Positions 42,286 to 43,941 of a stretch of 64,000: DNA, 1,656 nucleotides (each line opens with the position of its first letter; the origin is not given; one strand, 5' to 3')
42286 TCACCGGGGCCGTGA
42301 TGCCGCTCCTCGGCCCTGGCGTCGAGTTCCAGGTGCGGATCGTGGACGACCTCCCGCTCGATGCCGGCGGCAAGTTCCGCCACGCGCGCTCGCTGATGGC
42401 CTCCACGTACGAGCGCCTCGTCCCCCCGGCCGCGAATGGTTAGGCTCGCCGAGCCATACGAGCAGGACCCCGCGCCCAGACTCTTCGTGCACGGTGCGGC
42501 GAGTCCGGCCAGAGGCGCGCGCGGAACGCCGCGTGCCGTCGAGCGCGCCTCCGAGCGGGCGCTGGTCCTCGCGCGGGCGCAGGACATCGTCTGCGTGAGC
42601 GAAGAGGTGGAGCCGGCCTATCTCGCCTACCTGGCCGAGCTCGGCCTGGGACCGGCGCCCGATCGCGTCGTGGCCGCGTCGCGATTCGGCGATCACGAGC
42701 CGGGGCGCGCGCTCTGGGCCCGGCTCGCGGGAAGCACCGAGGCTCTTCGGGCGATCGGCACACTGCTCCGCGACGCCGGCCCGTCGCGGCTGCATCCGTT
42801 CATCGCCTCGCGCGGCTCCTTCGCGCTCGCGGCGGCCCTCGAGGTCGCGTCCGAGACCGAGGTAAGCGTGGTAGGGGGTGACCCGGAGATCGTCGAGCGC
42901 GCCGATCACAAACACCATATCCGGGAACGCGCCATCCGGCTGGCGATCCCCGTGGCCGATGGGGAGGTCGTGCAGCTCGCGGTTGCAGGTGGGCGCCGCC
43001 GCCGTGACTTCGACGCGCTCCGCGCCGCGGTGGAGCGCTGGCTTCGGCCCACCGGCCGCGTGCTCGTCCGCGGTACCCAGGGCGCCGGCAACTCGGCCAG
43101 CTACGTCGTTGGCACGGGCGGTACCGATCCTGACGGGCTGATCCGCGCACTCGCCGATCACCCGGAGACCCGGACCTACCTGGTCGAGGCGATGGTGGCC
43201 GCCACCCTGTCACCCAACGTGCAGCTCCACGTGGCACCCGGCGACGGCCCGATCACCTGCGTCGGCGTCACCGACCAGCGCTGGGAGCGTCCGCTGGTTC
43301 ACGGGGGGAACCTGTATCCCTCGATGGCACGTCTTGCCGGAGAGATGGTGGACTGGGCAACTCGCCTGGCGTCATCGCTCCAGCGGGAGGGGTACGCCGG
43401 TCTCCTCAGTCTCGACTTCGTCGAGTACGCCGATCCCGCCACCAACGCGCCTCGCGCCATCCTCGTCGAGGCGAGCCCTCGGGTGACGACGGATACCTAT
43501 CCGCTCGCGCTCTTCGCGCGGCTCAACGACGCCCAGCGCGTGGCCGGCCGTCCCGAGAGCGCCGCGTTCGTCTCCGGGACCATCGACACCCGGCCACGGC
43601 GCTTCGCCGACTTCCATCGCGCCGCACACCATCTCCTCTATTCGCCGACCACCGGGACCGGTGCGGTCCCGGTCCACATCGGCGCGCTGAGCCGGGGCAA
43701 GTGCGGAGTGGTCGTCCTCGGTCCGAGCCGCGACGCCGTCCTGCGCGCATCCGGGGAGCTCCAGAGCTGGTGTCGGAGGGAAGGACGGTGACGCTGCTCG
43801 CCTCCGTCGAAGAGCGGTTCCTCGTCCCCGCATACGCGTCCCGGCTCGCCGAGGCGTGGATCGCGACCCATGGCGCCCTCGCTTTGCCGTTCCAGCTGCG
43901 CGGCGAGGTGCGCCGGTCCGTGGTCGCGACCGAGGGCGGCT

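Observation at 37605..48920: Ten-gene translationally coupled amide-ligase / acyltransferase cluster with exporter and formyltransferase: candidate undescribed biosynthetic system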

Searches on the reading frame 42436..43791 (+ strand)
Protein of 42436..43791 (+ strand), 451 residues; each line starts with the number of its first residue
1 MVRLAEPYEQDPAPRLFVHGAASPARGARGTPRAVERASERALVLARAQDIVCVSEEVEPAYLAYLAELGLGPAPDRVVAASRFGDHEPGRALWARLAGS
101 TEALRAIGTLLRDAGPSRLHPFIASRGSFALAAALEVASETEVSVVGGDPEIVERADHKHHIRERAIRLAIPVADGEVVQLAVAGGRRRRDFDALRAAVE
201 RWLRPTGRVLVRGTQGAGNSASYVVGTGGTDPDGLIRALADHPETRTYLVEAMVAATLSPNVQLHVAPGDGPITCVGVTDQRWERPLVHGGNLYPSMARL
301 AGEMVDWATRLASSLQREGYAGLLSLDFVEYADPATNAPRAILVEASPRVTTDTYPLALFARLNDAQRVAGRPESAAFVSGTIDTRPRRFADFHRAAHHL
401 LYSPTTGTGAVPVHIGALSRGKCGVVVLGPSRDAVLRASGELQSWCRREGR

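Call 3: search_protein_families(library=pfam, proteins=[window:42436-43791:+], max_evalue=0.01)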
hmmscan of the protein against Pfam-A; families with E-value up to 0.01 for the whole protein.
window:42436-43791:+ (451 aa): 1 family
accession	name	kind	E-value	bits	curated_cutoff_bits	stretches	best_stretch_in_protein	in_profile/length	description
PF18604.6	PreAtp-grasp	-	1.1e-10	42.4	27.5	1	40-136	2-93/94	Pre ATP-grasp domain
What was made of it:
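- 42436..43791 (+): G5, PGM1/BesA-like ATP-grasp amino-acid/peptide ligase (451 aa); a core gene. Pfam PreAtp-grasp (call 3).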

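Call 4: search_protein_families(library=ncbifam, proteins=[window:42436-43791:+], max_evalue=0.01)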
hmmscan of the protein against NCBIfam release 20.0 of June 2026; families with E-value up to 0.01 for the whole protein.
window:42436-43791:+ (451 aa): 0 families

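Call 10: find_homologous_proteins(query=window:42436-43788:+, max_evalue=0.00001)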
Query window:42436-43788:+ (451 aa): 151 proteins with E <= 0.00001 among 8000 candidates; the best 120 are listed.
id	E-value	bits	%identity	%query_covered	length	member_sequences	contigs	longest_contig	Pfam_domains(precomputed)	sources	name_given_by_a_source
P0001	7.0e-293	989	100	100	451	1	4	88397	PF18604.7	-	-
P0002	1.7e-237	806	82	100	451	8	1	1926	PF18604.7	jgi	jgi:hypothetical protein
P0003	8.8e-227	771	83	94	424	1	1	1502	PF18604.7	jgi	jgi:hypothetical protein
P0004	1.8e-225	767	79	100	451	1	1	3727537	PF18604.7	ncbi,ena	-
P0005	5.3e-218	742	75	100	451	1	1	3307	PF18604.7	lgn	-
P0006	7.3e-218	742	76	100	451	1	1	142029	PF18604.7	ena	-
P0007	6.0e-213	726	76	100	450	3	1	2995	PF18604.7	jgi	jgi:hypothetical protein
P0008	9.6e-212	722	75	100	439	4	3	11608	PF18604.7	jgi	jgi:hypothetical protein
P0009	1.6e-211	721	75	100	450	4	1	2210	PF18604.7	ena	-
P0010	2.3e-211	720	75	100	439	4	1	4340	PF18604.7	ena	-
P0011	5.0e-210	716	74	100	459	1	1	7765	PF18604.7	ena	-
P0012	1.1e-208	712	75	100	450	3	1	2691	PF18604.7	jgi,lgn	-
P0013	5.6e-208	709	74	100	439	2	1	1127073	PF18604.7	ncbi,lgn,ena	-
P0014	3.0e-207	707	74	100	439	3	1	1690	PF18604.7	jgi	jgi:hypothetical protein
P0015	4.9e-207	706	73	100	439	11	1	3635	PF18604.7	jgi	-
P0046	7.4e-154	531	60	97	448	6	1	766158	PF18604.7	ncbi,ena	-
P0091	4.5e-108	380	50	90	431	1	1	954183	PF18604.7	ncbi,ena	-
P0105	2.5e-104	368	49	88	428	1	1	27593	PF18604.7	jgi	jgi:hypothetical protein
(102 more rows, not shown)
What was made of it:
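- On PGM1/BesA-type ATP-grasp peptide ligases: Every full-length homologue carries it (call 10).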

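Call 11: find_encoding_contigs(protein=P0004, flank=10000, max_places=2)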
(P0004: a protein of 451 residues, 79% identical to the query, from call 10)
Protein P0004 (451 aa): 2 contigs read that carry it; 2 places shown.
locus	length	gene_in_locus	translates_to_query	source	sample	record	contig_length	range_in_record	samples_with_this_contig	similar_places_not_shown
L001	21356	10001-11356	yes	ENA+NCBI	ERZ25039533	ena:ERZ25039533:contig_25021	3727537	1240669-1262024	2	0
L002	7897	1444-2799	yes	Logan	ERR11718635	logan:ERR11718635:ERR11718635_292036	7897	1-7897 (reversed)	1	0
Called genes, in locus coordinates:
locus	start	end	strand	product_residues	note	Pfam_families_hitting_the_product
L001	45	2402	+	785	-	PF19313:DUF5916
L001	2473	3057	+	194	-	-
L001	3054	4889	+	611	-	PF00069:Pkinase, PF07714:PK_Tyr_Ser-Thr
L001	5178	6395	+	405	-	PF13439:Glyco_transf_4, PF13579:Glyco_trans_4_4, PF20706:GT4-conflict, PF00534:Glycos_transf_1, PF13692:Glyco_trans_1_4, PF13524:Glyco_trans_1_2 (weak)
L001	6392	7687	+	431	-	PF00501:AMP-binding (weak)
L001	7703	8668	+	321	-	PF05853:BKACE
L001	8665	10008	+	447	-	-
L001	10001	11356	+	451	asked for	PF18604:PreAtp-grasp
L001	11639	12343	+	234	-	PF13480:Acetyltransf_6 (weak)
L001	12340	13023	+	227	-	PF00583:Acetyltransf_1, PF13508:Acetyltransf_7 (weak)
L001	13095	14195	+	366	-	PF04339:FemAB_like, PF13480:Acetyltransf_6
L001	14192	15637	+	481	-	PF13440:Polysacc_synt_3 (weak)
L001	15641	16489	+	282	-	PF00551:Formyl_trans_N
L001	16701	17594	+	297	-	PF00581:Rhodanese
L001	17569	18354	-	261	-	PF03009:GDPD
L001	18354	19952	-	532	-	PF00501:AMP-binding, PF13193:AMP-binding_C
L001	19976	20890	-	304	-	PF10503:Esterase_PHB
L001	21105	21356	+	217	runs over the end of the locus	PF12766:Pyridox_oxase_2, PF01243:PNPOx_N, PF10590:PNP_phzG_C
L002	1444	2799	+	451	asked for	PF18604:PreAtp-grasp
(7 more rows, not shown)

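Call 12: find_encoding_contigs(protein=P0091, flank=10000, max_places=2)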
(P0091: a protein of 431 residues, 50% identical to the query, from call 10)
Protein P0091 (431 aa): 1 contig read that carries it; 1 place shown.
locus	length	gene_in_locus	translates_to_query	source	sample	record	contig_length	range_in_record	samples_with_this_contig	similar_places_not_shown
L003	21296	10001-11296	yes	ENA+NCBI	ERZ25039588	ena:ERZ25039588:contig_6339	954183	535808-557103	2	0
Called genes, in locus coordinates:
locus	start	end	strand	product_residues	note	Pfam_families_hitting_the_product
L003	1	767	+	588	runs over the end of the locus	PF02358:Trehalose_PPase, PF07690:MFS_1, PF00854:PTR2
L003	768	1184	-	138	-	PF13646:HEAT_2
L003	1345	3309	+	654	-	PF19313:DUF5916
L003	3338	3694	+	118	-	-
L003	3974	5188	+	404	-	PF13477:Glyco_trans_4_2 (weak), PF13439:Glyco_transf_4, PF13579:Glyco_trans_4_4, PF20706:GT4-conflict, PF00534:Glycos_transf_1, PF13692:Glyco_trans_1_4, PF13524:Glyco_trans_1_2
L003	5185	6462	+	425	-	-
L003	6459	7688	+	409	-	-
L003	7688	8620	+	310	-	PF05853:BKACE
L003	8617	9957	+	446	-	PF27533:CapK_C (weak)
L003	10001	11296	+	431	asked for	PF18604:PreAtp-grasp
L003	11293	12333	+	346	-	-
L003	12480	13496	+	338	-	PF04339:FemAB_like, PF13480:Acetyltransf_6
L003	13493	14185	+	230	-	PF00583:Acetyltransf_1, PF13508:Acetyltransf_7 (weak)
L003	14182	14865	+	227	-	PF00583:Acetyltransf_1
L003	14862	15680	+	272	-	PF00551:Formyl_trans_N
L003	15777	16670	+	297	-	PF00581:Rhodanese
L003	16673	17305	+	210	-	PF12766:Pyridox_oxase_2, PF01243:PNPOx_N, PF10590:PNP_phzG_C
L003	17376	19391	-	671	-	PF00593:TonB_dep_Rec_b-barrel, PF14905:OMP_b-brl_3 (weak)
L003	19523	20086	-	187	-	-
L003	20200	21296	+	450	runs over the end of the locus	PF02449:Glyco_hydro_42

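Call 14: find_related_loci(query=A1, collection=genome_contigs, flank=10000)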
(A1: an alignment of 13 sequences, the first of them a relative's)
Query A1 (451 aa) in genome_contigs; peptide patterns used: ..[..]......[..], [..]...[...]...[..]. (x = any residue, [..] = any of these).
294 stretches matched a pattern; 58 encode a relative of the query (tblastn E <= 1e-3); 58 distinct loci.
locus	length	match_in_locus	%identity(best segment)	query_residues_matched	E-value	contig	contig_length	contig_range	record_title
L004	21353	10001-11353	79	1-451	0e+0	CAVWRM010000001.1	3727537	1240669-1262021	MAG: uncultured Gemmatimonadales bacterium isolate MFD04944.bin.1.90 genome assembly, contig: contig_25021, whole genome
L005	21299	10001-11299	73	1-445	0e+0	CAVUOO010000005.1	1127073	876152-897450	MAG: uncultured Gemmatimonadales bacterium isolate MFD06085.bin.3.113 genome assembly, contig: contig_5610, whole genome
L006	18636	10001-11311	72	1-451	0e+0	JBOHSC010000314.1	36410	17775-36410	MAG: Gemmatimonadales bacterium isolate TC-S_metabat2.bin.185_sub k127_2609103, whole genome shotgun sequence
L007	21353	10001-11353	73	1-451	0e+0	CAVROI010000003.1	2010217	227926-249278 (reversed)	MAG: uncultured Gemmatimonadales bacterium isolate MFD04944.bin.1.29 genome assembly, contig: contig_49812, whole genome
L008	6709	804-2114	72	1-451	0e+0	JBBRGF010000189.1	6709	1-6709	MAG: Gemmatimonadales bacterium isolate Co_metawrap_2610 Cmw_2610_k141_7231286_length_6709_cov_11.0000, whole genome sho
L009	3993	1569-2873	68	1-449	0e+0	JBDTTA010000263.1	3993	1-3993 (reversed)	MAG: Gemmatimonadales bacterium isolate cluster3_bin.285 NODE_137997_length_3993_cov_12.215592, whole genome shotgun seq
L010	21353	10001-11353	64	1-449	8e-174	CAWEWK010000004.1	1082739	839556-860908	MAG: uncultured Gemmatimonadales bacterium isolate MFD09212.bin.1.36 genome assembly, contig: contig_13121, whole genome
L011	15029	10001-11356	61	1-451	5e-159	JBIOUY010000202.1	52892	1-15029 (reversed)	MAG: Gemmatimonadales bacterium isolate MAG122 k127_3505033, whole genome shotgun sequence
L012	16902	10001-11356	59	1-451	7e-155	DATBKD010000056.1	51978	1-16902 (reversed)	MAG TPA_asm: Gemmatimonadales bacterium isolate SMAG_U3937 k141_2027738, whole genome shotgun sequence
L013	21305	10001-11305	58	3-451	8e-154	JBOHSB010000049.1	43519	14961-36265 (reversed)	MAG: Gemmatimonadales bacterium isolate TC-S_metawrap_bin.265 k127_528029, whole genome shotgun sequence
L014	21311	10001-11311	60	1-451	5e-153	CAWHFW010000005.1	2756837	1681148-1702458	MAG: uncultured Gemmatimonadales bacterium isolate MFD00392.bin.2.68 genome assembly, contig: contig_5291, whole genome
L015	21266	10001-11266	60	13-448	1e-146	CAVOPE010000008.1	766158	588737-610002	MAG: uncultured Gemmatimonadales bacterium isolate MFD00392.bin.1.345 genome assembly, contig: contig_6085, whole genome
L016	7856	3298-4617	51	7-440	7e-124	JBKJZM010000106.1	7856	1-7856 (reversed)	MAG: Gemmatimonadales bacterium isolate swi_bin.243 S1Ck127_5812008_flag_0_multi_10.9470_len_7856, whole genome shotgun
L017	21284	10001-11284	49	15-440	4e-111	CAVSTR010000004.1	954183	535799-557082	MAG: uncultured Gemmatimonadales bacterium isolate MFD09212.bin.1.3 genome assembly, contig: contig_6339, whole genome s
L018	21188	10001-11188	50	35-433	1e-110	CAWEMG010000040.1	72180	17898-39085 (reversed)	MAG: uncultured Gemmatimonadales bacterium isolate MFD02840.bin.2.212 genome assembly, contig: contig_65829, whole genom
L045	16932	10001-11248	41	35-449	5e-79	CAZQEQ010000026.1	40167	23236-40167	MAG TPA_asm: uncultured candidatus Brocadiaceae bacterium isolate binchicken_co334_199 genome assembly, contig: NODE_153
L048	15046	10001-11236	39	16-435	6e-75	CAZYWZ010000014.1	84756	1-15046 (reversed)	MAG TPA_asm: uncultured Verrucomicrobiales bacterium isolate SRP323723_co1_57 genome assembly, contig: NODE_248_length_8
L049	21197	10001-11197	38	36-435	7e-73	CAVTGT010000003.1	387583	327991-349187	MAG: uncultured Nitrospiraceae bacterium isolate MFD06229.bin.1.242 genome assembly, contig: contig_16467, whole genome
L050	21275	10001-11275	40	10-436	4e-71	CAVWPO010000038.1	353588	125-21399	MAG: uncultured Alphaproteobacteria bacterium isolate MFD05442.bin.3.300 genome assembly, contig: contig_7571, whole gen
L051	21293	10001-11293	36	7-435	1e-66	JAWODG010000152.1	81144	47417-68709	MAG: Candidatus Brocadiia bacterium isolate BLK5-2.bin.122 k191_1738207, whole genome shotgun sequence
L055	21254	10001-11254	30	16-435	1e-56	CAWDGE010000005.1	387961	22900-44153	MAG: uncultured Nitrospirales bacterium isolate MFD06229.bin.2.155 genome assembly, contig: contig_31618, whole genome s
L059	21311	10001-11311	29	15-442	1e-31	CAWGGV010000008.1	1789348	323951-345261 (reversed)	MAG: uncultured Gammaproteobacteria bacterium isolate MFD01721.bin.1.242 genome assembly, contig: contig_9084, whole gen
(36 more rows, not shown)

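Call 19: search_solved_structures(query=A1, max_evalue=1)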
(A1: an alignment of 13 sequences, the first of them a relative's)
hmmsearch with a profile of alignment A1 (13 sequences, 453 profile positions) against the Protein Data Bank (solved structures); distinct sequences matched with E-value up to 1: 4.
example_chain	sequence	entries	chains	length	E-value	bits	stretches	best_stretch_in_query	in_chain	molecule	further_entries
8ynd_A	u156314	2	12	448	6.2e-07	31.4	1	32-214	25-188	ATP-grasp peptide ligase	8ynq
8yi6_A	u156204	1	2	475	6.5e-05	24.8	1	253-446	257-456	L-propargylglycine--L-glutamate ligase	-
7wta_A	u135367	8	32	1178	0.23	13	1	107-179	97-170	Pyruvate carboxylase, mitochondrial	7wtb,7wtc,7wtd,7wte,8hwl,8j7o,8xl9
2r0b_A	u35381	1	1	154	0.63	11.6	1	199-231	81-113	Serine/threonine/tyrosine-interacting protein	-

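Call 26: find_encoding_contigs(protein=P0046, flank=8000, max_places=1)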
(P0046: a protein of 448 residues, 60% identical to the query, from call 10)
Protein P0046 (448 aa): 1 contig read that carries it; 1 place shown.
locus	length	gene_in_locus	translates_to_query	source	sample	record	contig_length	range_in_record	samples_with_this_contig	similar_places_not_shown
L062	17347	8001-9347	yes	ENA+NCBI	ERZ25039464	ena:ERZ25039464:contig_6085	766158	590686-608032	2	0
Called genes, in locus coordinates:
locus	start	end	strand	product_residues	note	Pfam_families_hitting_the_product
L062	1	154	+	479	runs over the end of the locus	PF02225:PA (faint), PF04389:Peptidase_M28, PF01546:Peptidase_M20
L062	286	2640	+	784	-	PF19313:DUF5916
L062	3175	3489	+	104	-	PF06170:DUF983 (weak)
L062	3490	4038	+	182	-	PF13302:Acetyltransf_3, PF13420:Acetyltransf_4, PF00583:Acetyltransf_1, PF13523:Acetyltransf_8 (weak)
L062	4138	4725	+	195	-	-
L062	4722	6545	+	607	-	PF00069:Pkinase, PF07714:PK_Tyr_Ser-Thr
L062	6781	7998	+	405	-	PF13439:Glyco_transf_4, PF13579:Glyco_trans_4_4, PF20706:GT4-conflict, PF00534:Glycos_transf_1, PF13692:Glyco_trans_1_4, PF13524:Glyco_trans_1_2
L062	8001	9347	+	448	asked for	PF18604:PreAtp-grasp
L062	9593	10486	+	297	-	PF00581:Rhodanese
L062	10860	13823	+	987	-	PF16640:Big_3_5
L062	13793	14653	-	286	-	PF03009:GDPD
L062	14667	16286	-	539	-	PF00501:AMP-binding, PF13193:AMP-binding_C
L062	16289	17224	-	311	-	PF10503:Esterase_PHB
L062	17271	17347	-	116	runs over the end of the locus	-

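Call 27: find_encoding_contigs(protein=P0105, flank=10000, max_places=1)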
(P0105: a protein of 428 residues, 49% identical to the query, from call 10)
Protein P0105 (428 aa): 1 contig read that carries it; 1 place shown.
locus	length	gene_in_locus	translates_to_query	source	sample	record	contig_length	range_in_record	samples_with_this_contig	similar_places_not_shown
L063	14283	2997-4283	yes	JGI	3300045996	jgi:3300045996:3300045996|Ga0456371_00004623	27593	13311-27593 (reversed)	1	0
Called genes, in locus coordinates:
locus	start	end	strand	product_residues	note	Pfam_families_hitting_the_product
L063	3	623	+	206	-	?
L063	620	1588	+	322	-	PF05853:BKACE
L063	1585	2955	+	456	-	PF00501:AMP-binding (weak), PF27533:CapK_C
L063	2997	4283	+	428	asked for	PF18604:PreAtp-grasp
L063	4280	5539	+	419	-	PF08245:Mur_ligase_M, PF02875:Mur_ligase_C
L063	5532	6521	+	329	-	PF13480:Acetyltransf_6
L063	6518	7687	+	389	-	PF04339:FemAB_like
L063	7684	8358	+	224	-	PF00583:Acetyltransf_1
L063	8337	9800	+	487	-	-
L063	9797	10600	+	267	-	PF00551:Formyl_trans_N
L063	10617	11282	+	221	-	-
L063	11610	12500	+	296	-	PF00581:Rhodanese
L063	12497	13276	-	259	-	PF03009:GDPD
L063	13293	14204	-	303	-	PF10503:Esterase_PHB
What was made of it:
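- Checked: The same tight junctions recur in orthologous loci at 50-90% protein identity (calls 11, 12, 27).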

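Call 30: search_protein_families(library=pfam, proteins=[L049:6641-8536:+, L049:12832-14715:+, L049:16203-16949:+, L049:17609-18574:+, L049:18571-19653:+, L050:15518-16288:+, L050:11738-12460:-, L055:8754-9959:+, L055:6548-7783:+, L055:5058-6137:+], max_evalue=0.001)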
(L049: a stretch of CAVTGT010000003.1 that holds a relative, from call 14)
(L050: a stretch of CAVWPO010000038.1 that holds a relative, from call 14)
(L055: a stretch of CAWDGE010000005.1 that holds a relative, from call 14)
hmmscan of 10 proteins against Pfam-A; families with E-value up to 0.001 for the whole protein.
L049:6641-8536:+ (631 aa): 3 families
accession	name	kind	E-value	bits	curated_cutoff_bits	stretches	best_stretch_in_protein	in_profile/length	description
PF00733.27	Asn_synthase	-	3.9e-92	310.1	21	1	244-619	2-353/354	Asparagine synthase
PF13537.11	GATase_7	-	2.3e-46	157.2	25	1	49-167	2-123/123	Glutamine amidotransferase domain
PF13522.11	GATase_6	-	1.2e-40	139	27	1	33-161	1-130/130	Glutamine amidotransferase domain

L049:12832-14715:+ (627 aa): 3 families
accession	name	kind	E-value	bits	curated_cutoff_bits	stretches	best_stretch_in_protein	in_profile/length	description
PF00733.27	Asn_synthase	-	7.4e-81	273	21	1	244-617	2-353/354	Asparagine synthase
PF13537.11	GATase_7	-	8.3e-36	123.1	25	1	51-166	4-122/123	Glutamine amidotransferase domain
PF13522.11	GATase_6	-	2.1e-27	96.1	27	1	40-161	8-130/130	Glutamine amidotransferase domain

L049:16203-16949:+ (248 aa): 6 families
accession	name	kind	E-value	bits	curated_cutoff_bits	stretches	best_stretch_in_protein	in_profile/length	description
PF08241.18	Methyltransf_11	-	2.1e-11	44.8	21.2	1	52-135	7-94/95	Methyltransferase domain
PF05148.21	Methyltransf_8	-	1.2e-05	25.8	27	1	76-146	99-166/219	Hypothetical methyltransferase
PF13649.12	Methyltransf_25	-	1.3e-05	26.3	27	1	46-132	1-97/97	Methyltransferase domain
PF13847.12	Methyltransf_31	-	2.4e-05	24.5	27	1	89-145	60-115/145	Methyltransferase domain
PF13489.12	Methyltransf_23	-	0.00021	21.5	27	1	101-180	81-160/164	Methyltransferase domain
PF08242.18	Methyltransf_12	-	0.00083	20.5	30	0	96-134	64-98/98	Methyltransferase domain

L049:17609-18574:+ (321 aa): 1 family
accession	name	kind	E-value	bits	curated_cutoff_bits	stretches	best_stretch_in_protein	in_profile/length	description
PF00535.33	Glycos_transf_2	-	1.1e-06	29.2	23.3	1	8-164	2-164/168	Glycosyl transferase family 2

L049:18571-19653:+ (360 aa): 3 families
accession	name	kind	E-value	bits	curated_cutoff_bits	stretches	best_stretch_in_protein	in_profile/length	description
PF01408.29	GFO_IDH_MocA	-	1.8e-26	93.6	24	1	16-135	1-119/120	Oxidoreductase family, NAD-binding Rossmann fold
PF22725.1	GFO_IDH_MocA_C3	-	4.8e-22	78.7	27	1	144-258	1-123/124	GFO/IDH/MocA C-terminal domain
PF02894.22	GFO_IDH_MocA_C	-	9.5e-17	62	22.9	1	150-356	3-217/218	Oxidoreductase family, C-terminal alpha/beta domain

L050:15518-16288:+ (256 aa): 0 families

L050:11738-12460:- (240 aa): 0 families

L055:8754-9959:+ (401 aa): 2 families
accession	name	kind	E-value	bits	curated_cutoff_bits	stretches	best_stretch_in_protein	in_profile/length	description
PF13472.12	Lipase_GDSL_2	-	4e-07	31.2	32.9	1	90-166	2-75/178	GDSL-like Lipase/Acylhydrolase family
PF00657.28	Lipase_GDSL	-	3.5e-05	24.5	23.6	1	87-165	1-88/208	GDSL-like Lipase/Acylhydrolase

L055:6548-7783:+ (411 aa): 1 family
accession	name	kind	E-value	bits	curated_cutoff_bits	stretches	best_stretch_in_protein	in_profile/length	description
PF13646.12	HEAT_2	-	1.3e-05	25.8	27.7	1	267-341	2-74/88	HEAT repeats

L055:5058-6137:+ (359 aa): 5 families
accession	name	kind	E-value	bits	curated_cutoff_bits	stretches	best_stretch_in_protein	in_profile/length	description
PF08240.17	ADH_N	-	3e-24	85.7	23.5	1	36-154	2-104/104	Alcohol dehydrogenase GroES-like domain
PF00107.32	ADH_zinc_N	-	3.9e-23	82.2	31.8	1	193-314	1-127/129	Zinc-binding dehydrogenase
PF13602.12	ADH_zinc_N_2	-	2.2e-07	32.3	27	1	225-343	1-128/134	Zinc-binding dehydrogenase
PF02826.25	2-Hacid_dh_C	-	6.8e-05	22.7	25.1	1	182-228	35-81/178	D-isomer specific 2-hydroxyacid dehydrogenase, NAD binding domain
PF01262.27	AlaDh_PNT_C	-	0.00042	20.2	23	1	185-256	30-103/214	Alanine dehydrogenase/PNT, C-terminal domain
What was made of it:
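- Closest known: PEP-CTERM/exosortase EPS loci with FemAB-related protein, acyl-CoA ligase and AsnB. Same: The Nitrospiraceae locus L049 adds AsnB-type enzymes (call 30).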
